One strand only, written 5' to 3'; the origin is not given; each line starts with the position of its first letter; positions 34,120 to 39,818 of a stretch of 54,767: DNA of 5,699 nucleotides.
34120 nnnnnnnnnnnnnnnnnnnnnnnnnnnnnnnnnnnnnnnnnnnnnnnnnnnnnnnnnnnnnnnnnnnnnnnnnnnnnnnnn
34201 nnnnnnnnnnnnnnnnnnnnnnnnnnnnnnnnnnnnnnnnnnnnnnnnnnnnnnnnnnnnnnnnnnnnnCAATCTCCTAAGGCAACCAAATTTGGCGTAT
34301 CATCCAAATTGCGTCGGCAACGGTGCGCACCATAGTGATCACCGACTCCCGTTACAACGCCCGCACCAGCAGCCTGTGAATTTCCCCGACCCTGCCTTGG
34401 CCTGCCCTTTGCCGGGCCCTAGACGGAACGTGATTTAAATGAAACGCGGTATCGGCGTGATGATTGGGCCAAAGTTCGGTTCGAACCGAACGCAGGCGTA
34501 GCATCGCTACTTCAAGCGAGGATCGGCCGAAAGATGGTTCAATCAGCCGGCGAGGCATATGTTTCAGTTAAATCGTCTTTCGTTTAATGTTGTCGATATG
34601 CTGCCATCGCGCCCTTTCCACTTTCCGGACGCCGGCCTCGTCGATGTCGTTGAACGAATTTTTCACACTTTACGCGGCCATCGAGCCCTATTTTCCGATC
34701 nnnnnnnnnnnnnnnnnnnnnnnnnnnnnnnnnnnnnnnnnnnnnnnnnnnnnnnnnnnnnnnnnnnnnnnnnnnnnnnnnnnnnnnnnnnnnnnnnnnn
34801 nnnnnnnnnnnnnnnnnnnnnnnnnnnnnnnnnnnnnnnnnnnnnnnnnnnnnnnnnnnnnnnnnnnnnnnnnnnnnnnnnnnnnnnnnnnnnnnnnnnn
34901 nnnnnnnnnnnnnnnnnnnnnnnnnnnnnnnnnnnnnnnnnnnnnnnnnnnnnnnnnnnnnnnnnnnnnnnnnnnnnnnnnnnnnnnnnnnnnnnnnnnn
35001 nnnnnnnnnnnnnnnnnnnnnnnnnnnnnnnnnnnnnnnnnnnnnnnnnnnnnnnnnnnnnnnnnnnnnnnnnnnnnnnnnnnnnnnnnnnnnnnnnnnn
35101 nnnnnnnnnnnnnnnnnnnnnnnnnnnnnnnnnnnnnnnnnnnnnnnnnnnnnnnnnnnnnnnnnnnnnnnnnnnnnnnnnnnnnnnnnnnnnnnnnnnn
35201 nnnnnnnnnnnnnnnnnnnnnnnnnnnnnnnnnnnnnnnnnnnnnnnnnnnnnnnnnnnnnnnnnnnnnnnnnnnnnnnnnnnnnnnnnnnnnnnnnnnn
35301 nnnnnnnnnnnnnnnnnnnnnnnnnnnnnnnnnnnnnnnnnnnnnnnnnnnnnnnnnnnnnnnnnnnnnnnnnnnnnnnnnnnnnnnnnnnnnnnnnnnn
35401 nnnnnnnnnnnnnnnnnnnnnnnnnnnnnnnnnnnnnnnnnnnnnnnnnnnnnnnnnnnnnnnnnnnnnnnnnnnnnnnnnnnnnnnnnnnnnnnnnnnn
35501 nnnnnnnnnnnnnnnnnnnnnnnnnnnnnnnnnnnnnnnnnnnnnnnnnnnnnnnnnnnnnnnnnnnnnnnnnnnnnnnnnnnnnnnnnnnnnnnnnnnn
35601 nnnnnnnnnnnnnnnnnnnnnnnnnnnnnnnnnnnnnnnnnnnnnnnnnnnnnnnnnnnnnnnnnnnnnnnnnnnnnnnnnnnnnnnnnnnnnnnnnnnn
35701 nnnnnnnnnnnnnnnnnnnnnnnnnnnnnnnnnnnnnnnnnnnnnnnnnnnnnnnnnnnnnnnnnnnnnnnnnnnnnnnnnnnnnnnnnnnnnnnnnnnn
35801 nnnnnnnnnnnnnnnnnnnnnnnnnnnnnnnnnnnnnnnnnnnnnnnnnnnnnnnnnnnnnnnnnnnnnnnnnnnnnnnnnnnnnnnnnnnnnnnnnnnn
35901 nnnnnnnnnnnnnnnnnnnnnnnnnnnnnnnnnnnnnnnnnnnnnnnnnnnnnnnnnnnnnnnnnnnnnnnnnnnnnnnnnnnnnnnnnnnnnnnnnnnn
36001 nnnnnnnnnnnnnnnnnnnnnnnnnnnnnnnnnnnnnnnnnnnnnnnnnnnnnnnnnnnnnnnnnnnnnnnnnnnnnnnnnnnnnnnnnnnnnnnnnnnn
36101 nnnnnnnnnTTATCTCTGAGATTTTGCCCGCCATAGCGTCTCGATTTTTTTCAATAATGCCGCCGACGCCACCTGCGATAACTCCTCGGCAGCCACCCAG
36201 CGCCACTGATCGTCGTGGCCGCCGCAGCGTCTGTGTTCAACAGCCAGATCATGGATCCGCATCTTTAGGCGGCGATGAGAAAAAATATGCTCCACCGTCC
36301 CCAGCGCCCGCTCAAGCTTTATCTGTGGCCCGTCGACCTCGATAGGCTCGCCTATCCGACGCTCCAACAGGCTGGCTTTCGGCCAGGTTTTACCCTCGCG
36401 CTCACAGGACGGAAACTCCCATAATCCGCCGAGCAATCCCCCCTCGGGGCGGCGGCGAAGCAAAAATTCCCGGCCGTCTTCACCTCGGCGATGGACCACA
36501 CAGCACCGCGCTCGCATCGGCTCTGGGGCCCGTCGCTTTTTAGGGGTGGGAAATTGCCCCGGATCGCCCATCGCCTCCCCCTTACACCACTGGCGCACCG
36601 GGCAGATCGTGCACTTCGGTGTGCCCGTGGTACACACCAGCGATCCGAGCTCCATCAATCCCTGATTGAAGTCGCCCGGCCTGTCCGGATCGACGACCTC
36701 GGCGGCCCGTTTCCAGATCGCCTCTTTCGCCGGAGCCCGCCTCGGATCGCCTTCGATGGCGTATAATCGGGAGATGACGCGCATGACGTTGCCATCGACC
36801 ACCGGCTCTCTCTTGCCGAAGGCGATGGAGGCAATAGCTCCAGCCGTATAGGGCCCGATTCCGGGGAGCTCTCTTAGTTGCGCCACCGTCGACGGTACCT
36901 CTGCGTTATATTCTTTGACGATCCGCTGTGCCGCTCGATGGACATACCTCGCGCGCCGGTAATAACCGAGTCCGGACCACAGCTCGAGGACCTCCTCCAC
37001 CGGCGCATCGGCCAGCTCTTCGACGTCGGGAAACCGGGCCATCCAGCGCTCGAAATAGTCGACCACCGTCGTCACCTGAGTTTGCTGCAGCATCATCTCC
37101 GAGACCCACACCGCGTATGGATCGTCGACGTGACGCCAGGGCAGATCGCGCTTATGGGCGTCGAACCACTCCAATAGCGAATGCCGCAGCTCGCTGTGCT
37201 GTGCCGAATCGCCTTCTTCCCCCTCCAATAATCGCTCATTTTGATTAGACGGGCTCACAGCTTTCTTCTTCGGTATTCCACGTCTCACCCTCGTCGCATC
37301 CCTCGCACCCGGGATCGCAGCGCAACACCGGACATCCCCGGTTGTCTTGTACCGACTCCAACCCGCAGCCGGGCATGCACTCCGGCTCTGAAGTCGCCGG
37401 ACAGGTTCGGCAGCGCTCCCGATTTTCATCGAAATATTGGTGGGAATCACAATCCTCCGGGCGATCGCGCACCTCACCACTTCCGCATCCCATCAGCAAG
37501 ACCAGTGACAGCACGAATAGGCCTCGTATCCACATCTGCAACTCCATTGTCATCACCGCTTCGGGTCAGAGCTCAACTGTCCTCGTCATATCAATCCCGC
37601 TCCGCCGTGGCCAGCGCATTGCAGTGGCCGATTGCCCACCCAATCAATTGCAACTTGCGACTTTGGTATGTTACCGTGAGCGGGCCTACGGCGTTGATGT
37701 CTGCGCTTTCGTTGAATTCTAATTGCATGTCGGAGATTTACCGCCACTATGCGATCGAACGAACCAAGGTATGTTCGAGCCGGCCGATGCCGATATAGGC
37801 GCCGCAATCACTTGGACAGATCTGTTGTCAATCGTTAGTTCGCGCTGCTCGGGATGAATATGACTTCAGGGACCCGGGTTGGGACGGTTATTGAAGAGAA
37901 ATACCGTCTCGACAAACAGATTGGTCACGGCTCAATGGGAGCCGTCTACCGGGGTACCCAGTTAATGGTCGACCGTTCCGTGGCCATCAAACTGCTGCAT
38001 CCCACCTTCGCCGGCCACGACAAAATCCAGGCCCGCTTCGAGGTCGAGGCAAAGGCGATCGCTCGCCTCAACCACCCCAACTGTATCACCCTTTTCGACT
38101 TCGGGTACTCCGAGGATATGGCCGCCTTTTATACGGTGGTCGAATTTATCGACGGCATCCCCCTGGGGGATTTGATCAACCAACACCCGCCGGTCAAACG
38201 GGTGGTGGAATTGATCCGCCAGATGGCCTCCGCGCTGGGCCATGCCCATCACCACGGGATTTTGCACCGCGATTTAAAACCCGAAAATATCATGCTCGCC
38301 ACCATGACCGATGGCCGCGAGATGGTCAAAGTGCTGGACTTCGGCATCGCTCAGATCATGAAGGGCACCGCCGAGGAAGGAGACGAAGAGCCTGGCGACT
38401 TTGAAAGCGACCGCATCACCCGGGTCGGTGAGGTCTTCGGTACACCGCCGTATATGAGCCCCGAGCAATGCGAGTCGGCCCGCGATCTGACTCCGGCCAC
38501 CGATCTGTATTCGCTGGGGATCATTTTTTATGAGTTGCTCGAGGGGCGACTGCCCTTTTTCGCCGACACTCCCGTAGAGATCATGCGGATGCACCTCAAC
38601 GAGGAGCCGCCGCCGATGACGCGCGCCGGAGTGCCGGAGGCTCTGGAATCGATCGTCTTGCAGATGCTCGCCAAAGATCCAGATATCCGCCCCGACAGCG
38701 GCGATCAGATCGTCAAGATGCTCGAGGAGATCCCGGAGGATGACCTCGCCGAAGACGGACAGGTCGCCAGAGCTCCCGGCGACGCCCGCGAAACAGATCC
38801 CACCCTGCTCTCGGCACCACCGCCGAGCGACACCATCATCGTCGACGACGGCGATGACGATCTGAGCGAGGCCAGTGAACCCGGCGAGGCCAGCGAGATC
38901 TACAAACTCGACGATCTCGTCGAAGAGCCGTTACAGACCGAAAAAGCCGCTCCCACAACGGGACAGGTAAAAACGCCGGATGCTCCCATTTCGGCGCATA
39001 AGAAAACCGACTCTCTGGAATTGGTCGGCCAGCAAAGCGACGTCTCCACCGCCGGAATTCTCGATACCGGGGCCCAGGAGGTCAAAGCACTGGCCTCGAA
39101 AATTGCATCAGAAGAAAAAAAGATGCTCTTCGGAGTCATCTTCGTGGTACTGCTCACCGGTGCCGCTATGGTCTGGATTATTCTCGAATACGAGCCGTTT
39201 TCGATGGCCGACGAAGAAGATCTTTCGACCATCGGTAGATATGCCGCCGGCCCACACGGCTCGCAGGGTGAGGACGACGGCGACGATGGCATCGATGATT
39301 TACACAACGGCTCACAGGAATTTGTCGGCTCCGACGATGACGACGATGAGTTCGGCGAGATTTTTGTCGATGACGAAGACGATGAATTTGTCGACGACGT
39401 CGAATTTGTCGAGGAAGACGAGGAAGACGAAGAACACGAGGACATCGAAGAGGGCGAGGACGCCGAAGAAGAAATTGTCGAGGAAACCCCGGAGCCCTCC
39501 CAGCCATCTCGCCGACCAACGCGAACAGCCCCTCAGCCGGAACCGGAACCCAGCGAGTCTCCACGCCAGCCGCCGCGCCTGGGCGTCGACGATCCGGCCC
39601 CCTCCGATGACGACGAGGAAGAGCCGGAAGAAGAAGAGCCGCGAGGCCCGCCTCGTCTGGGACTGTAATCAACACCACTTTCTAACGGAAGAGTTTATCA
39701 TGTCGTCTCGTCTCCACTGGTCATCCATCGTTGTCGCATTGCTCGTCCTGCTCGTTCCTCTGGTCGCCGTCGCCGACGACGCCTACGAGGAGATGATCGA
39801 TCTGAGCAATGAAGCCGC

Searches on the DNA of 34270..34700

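Call 61: search_with_rna_model(model_id=R1, source=window, start=34300, end=34700, filters=off, max_evalue=0.001, show_alignments=1)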
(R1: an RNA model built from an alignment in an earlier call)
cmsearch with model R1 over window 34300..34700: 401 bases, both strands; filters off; matches with E-value up to 0.001: 1.
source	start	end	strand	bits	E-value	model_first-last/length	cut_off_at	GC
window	34429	34577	+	28.3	1.8e-08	1-172/172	no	0.51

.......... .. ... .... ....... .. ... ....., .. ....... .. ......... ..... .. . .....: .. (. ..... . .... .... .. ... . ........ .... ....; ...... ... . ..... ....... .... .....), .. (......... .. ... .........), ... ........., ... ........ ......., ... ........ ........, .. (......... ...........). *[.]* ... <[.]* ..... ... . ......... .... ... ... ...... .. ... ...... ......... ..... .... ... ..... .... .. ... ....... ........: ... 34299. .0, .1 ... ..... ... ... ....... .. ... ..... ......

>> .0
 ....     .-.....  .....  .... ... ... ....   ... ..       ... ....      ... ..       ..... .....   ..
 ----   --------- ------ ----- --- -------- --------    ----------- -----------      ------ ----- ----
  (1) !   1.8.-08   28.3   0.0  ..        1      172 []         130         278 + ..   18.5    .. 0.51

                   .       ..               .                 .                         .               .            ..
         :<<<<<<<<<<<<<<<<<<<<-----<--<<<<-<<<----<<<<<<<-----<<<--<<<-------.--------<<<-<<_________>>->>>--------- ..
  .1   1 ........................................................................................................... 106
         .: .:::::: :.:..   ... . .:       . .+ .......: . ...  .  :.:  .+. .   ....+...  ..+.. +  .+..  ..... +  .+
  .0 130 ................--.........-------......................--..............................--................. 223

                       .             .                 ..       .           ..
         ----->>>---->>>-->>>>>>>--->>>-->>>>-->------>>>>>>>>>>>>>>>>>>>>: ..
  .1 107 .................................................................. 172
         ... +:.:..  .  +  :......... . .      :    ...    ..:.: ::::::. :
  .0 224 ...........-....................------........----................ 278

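Call 73: search_rna_families(source=window, start=34270, end=34645, threshold=evalue, max_evalue=10)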
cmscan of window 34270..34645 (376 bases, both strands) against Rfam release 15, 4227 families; matches with E-value up to 10: 1.
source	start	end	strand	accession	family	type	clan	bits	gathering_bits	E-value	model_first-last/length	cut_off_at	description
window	34514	34551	-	RF01613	ceN109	Gene; snRNA; snoRNA; CD-box;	-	14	52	2.9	1-67/67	no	Nematode snoRNA ceN109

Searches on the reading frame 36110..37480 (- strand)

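Call 60: search_protein_families(library=pfam, proteins=[window:36110-37480:-], max_evalue=0.00001)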
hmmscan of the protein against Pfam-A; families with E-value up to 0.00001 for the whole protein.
window:36110-37480:- (456 aa): 3 families
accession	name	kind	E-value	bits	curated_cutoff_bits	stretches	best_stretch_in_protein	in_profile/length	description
PF00730.31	HhH-GPD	-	3.3e-26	92.2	26.2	1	126-258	1-105/108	HhH-GPD superfamily base excision DNA repair protein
PF14815.12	NUDIX_4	-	2.4e-21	76.1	35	1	334-446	8-110/113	NUDIX domain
PF00633.29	HHH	-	8e-08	32.2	24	1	191-219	2-30/30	Helix-hairpin-helix motif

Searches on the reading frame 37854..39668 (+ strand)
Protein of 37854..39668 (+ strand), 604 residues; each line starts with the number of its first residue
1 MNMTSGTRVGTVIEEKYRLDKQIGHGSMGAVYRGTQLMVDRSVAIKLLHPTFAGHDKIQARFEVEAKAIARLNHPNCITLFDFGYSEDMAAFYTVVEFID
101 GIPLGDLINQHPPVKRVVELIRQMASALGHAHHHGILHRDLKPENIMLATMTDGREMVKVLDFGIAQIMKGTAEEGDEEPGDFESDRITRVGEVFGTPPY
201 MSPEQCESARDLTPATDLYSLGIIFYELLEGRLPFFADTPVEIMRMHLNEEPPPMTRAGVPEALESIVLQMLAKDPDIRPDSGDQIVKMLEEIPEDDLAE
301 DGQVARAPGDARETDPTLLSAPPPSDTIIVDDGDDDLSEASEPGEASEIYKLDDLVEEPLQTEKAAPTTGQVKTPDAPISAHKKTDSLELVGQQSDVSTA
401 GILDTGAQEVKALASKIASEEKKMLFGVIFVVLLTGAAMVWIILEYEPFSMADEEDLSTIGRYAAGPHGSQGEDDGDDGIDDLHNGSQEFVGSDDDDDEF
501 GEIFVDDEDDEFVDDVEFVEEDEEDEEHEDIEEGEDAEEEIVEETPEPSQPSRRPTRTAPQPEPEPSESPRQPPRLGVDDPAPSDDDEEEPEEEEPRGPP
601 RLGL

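Call 60: search_protein_families(library=pfam, proteins=[window:37854-39668:+], max_evalue=0.00001)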
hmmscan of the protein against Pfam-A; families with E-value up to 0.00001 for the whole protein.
window:37854-39668:+ (604 aa): 2 families
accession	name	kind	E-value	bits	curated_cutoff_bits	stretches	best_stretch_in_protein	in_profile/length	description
PF00069.31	Pkinase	-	2.7e-44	152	31.7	1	17-281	1-253/263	Protein kinase domain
PF07714.23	PK_Tyr_Ser-Thr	-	4.8e-28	98.6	23.1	1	19-281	3-250/258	Protein tyrosine and serine/threonine kinase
